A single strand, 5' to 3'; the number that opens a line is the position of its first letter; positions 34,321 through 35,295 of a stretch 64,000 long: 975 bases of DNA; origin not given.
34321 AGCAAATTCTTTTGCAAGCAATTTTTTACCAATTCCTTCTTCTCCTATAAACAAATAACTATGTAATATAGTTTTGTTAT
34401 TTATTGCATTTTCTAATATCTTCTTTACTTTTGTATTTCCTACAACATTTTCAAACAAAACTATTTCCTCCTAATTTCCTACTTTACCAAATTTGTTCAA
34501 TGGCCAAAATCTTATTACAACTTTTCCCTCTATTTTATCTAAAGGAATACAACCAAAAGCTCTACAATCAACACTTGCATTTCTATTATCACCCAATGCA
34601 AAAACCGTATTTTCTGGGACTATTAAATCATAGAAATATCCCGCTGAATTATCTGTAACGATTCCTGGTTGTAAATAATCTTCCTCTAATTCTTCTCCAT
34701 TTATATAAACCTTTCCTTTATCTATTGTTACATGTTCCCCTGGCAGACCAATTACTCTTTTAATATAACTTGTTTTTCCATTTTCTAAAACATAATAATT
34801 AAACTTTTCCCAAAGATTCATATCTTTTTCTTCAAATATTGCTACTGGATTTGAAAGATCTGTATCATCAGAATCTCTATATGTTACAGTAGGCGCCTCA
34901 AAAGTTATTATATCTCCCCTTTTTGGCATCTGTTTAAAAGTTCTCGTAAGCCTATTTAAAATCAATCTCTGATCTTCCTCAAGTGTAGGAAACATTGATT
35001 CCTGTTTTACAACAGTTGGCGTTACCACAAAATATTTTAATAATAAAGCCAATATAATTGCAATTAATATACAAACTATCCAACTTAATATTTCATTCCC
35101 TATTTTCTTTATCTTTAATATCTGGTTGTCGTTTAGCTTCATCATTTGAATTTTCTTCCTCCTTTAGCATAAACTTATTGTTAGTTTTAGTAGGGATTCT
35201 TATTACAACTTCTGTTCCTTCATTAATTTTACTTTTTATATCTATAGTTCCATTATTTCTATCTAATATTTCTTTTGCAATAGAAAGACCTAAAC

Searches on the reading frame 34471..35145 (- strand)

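Call 34: search_protein_families(library=pfam, proteins=[window:34471-35145:-], max_evalue=0.00001)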
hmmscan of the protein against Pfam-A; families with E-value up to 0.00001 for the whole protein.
window:34471-35145:- (224 aa): 1 family
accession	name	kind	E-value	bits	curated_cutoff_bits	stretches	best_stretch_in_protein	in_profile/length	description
PF10502.14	Peptidase_S26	-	4e-42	144.5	22.9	1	20-214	2-168/168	Signal peptidase, peptidase S26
